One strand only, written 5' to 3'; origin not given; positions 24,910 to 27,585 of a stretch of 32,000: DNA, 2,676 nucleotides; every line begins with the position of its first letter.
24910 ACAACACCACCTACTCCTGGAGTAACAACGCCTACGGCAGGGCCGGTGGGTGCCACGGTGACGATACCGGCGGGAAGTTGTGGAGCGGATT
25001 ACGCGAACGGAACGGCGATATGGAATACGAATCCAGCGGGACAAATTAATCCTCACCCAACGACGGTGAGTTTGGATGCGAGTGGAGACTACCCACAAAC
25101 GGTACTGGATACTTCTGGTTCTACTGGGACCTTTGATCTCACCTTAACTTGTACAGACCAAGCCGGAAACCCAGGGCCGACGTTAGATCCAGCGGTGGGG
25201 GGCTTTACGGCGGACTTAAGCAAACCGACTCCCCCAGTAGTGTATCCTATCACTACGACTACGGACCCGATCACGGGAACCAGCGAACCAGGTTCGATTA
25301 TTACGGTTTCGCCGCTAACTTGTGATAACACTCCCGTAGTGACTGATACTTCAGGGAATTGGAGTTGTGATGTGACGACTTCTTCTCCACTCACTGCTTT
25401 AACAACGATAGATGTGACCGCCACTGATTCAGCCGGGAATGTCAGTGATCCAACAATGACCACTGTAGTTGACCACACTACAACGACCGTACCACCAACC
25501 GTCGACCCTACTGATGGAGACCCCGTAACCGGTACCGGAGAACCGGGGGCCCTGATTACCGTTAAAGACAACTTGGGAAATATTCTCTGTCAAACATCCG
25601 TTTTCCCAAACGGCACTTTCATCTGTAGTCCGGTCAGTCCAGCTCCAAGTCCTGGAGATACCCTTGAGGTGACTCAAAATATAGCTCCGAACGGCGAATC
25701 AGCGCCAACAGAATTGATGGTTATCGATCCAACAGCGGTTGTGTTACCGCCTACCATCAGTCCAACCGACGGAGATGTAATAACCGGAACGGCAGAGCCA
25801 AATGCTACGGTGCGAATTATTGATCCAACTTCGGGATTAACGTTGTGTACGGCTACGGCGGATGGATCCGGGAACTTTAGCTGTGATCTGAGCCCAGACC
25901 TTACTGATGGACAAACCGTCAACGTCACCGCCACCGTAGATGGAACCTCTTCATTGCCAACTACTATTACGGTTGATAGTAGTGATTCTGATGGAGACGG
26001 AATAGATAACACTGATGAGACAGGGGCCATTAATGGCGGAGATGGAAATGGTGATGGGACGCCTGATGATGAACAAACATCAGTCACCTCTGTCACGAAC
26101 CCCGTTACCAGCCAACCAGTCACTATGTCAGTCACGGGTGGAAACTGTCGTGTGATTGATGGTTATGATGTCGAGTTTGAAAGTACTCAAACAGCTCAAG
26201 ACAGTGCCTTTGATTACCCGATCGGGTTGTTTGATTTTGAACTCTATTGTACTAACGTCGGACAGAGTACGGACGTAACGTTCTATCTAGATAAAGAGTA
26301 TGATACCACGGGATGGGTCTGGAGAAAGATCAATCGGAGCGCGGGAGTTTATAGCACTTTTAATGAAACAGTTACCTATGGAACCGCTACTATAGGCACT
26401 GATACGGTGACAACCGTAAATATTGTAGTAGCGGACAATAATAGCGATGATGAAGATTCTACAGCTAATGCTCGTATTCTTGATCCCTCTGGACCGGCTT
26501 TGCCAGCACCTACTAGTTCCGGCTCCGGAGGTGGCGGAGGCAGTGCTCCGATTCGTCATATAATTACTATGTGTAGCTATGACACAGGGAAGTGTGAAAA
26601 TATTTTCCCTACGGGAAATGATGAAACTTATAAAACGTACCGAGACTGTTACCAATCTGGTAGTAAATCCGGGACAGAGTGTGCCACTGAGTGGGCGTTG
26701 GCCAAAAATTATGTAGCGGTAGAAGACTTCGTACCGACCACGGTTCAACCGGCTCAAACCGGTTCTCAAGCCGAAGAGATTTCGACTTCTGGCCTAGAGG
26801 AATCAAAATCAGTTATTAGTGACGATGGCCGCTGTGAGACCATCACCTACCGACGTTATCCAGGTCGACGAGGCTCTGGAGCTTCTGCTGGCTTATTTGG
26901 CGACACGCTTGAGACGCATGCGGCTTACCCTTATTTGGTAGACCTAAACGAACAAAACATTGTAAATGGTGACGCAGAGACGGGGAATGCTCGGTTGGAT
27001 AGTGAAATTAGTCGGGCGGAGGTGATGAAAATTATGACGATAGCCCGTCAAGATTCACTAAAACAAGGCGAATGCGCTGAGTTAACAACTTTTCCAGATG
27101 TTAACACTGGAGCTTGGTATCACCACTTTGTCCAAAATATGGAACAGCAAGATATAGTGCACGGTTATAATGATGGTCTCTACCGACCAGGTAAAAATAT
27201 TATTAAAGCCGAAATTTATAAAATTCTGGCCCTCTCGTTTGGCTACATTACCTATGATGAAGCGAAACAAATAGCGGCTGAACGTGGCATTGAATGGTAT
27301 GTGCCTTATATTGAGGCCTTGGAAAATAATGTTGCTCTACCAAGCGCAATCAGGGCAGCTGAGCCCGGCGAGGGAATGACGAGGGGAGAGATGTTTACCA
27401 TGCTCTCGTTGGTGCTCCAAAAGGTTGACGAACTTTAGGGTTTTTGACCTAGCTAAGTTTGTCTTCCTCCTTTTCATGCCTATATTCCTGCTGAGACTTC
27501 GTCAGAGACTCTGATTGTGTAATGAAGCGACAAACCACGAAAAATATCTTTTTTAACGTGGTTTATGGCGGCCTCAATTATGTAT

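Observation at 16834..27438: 10.6-kb gene for a 3534-aa SLH-anchored, LamG/cadherin-tipped giant surface protein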

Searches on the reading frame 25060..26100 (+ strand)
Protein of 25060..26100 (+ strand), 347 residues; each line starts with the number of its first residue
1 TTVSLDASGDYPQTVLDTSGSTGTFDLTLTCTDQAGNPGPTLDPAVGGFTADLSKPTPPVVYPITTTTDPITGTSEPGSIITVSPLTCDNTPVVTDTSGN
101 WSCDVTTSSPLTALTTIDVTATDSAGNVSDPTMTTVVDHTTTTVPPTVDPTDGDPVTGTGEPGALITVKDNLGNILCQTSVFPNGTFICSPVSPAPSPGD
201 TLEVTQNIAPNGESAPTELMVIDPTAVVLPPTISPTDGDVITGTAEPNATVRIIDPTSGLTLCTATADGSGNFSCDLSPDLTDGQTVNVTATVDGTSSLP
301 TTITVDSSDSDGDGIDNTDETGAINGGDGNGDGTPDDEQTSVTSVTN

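Call 8: search_protein_families(library=pfam, proteins=[window:25060-26100:+], max_evalue=10)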
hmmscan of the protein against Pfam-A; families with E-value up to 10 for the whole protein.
window:25060-26100:+ (347 aa): 3 families
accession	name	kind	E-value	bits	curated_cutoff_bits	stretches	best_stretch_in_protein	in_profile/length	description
PF17936.7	Big_6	-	7.9e-37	125.8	27.6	3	236-305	12-81/83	Bacterial Ig domain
PF19077.6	Big_13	-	7.6e-09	36.4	27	3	64-138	23-101/102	Bacterial Ig-like domain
PF23773.1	DUF7169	-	3.6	8.5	27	1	117-139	33-55/94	Domain of unknown function (DUF7169)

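Call 11: search_protein_families(library=ncbifam, proteins=[window:25060-26100:+], max_evalue=1)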
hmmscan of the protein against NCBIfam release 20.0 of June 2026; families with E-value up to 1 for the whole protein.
window:25060-26100:+ (347 aa): 2 families
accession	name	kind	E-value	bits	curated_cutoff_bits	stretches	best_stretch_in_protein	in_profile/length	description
NF040520.1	Ig_like_BLP2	equivalog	3e-19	68.6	750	1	3-301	207-499/730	Ig-like repeat protein Blp2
NF047446.1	barrel_OmpL47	domain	0.053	14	40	1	115-136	45-66/68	OmpL47-type beta-barrel domain-containing protein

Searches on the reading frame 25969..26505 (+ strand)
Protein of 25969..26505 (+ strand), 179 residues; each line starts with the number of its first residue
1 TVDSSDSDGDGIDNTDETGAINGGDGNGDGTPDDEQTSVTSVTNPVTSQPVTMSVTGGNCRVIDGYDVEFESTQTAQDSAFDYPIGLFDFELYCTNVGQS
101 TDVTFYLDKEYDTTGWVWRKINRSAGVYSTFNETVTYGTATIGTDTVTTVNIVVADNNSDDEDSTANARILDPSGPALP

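Call 12: search_protein_families(library=pfam, proteins=[window:25969-26505:+], max_evalue=10)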
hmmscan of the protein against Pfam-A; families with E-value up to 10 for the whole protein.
seq(179 aa): 0 families

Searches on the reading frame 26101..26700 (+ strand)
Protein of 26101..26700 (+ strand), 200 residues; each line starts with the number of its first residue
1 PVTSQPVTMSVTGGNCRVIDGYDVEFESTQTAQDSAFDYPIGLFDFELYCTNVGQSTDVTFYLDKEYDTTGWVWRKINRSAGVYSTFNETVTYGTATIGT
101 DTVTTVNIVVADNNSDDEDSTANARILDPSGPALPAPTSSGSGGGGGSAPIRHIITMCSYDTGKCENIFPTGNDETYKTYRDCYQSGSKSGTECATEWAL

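Call 11: search_protein_families(library=ncbifam, proteins=[window:26101-26700:+], max_evalue=1)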
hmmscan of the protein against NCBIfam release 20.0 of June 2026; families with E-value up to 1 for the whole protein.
window:26101-26700:+ (200 aa): 1 family
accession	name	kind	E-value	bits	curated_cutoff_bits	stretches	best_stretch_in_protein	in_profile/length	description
NF041766.1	choice_anch_U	domain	8.7e-12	45.7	32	1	35-134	3-92/92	choice-of-anchor U domain-containing protein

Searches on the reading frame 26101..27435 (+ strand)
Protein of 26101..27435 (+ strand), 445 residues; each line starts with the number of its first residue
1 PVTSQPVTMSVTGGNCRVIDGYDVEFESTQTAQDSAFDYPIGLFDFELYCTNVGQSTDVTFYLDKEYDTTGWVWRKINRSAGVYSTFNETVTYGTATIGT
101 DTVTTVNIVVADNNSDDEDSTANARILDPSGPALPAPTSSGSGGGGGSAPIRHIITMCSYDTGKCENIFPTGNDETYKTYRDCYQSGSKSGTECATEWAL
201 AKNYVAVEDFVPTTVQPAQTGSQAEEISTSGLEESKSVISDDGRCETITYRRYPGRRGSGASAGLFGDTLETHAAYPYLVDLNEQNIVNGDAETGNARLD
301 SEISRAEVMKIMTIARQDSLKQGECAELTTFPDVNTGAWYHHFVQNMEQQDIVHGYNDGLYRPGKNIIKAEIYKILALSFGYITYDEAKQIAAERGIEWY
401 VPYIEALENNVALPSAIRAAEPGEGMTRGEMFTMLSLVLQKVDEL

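Call 8: search_protein_families(library=pfam, proteins=[window:26101-27435:+], max_evalue=10)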
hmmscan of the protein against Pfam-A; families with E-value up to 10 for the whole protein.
window:26101-27435:+ (445 aa): 1 family
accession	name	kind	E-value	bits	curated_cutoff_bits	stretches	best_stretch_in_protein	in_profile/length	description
PF00395.25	SLH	-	7e-09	36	20.8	1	330-371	1-42/44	S-layer homology domain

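Call 18: find_homologous_proteins(query=window:26101-27435:+)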
Query window:26101-27435:+ (445 aa): 5 proteins with E <= 0.001 among 8000 candidates.
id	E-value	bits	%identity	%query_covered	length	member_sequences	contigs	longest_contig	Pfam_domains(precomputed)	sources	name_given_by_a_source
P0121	5.0e-124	433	48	97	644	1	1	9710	PF00395.26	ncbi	-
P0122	1.6e-113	398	60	68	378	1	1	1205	PF00395.26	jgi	-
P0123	7.2e-8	50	30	37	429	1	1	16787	PF00395.26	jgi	-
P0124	1.8e-7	49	24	25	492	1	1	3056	PF00395.26,PF03432.21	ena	-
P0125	3.0e-7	48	32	38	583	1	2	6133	PF00395.26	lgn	-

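Call 19: find_encoding_contigs(protein=P0121, flank=10000, max_places=3)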
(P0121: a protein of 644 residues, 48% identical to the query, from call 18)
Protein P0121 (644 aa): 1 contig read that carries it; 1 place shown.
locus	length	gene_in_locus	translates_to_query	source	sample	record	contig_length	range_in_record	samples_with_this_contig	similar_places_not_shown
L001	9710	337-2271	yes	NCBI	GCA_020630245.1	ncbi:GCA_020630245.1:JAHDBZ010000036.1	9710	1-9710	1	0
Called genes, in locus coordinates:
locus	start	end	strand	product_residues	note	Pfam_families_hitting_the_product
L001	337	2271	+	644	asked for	PF00395:SLH (faint)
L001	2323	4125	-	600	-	PF00005:ABC_tran, PF02463:SMC_N (faint), PF13555:AAA_29 (faint), PF01926:MMR_HSR1 (faint), PF13304:AAA_21 (faint), PF12848:ABC_tran_Xtn, PF00005:ABC_tran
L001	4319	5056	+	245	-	-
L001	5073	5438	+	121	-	-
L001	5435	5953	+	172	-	PF01863:YgjP-like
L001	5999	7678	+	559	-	-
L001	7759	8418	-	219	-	PF00121:TIM, PF00977:His_biosynth (faint), PF03060:NMO (weak), PF05690:ThiG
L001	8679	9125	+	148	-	PF05198:IF3_N, PF00707:IF3_C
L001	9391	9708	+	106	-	?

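Call 25: find_related_loci(query=A3, collection=genome_contigs, flank=10000)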
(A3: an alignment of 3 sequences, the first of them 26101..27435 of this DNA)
Query A3 (445 aa) in genome_contigs; peptide patterns used: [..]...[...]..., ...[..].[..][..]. (x = any residue, [..] = any of these).
63 stretches matched a pattern; 3 encode a relative of the query (tblastn E <= 1e-3); 3 distinct loci.
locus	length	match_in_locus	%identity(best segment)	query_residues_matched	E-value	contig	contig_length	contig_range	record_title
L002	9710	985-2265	48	14-445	5e-130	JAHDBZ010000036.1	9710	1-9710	MAG: Candidatus Gracilibacteria bacterium isolate MAG-122 RZ_19819, whole genome shotgun sequence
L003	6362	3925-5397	41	2-444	6e-111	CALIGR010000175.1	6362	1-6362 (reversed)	MAG: uncultured Candidatus Gracilibacteria bacterium isolate R3_Bin_Bin_150_1 genome assembly, contig: c_000000508578, w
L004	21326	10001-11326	87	1-445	0e+0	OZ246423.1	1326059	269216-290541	MAG: Candidatus Altimarinota bacterium isolate 38dfdaa7-23c9-415c-95bd-71b6b8237c91 genome assembly, chromosome: 1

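Call 82: search_protein_families(library=pfam, proteins=[L003:97-5400:+], max_evalue=0.001)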
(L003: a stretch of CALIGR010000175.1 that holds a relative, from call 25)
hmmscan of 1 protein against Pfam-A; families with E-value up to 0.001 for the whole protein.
L003:97-5400:+ (1768 aa): 3 families
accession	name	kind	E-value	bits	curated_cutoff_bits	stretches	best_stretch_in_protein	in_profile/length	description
PF17936.7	Big_6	-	6.9e-30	103.6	27.6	4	871-944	12-82/83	Bacterial Ig domain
PF00395.25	SLH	-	1.4e-09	38.2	20.8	1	1654-1694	2-42/44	S-layer homology domain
PF19077.6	Big_13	-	1.4e-07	32.4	27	0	972-1037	30-93/102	Bacterial Ig-like domain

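Call 89: find_related_loci(query=A3, collection=metagenome_contigs, flank=10000)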
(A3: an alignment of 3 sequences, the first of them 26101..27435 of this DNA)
Query A3 (445 aa) in metagenome_contigs; peptide patterns used: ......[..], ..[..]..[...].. (x = any residue, [..] = any of these).
600 stretches matched a pattern, but none encodes a relative of the query by tblastn (E <= 1e-3).

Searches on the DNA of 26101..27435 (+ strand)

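Call 90: search_rna_families(source=L004, start=1400, end=2000, threshold=evalue, max_evalue=1)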
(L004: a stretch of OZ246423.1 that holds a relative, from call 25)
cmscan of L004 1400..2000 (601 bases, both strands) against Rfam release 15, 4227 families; matches with E-value up to 1: 3.
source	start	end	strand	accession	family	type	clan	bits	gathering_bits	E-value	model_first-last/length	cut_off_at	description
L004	1681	1722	-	RF04351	Plastid-psbl-rps4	Cis-reg;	-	18.7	68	0.32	1-53/53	no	Plastid-psbl-rps4 3UTR RNA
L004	1755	1862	+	RF00391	RtT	Cis-reg;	-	18.6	45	0.55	1-130/130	no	RtT RNA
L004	1625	1725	+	RF00023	tmRNA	Gene;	CL00001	14.1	47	0.0013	1-374/374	no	transfer-messenger RNA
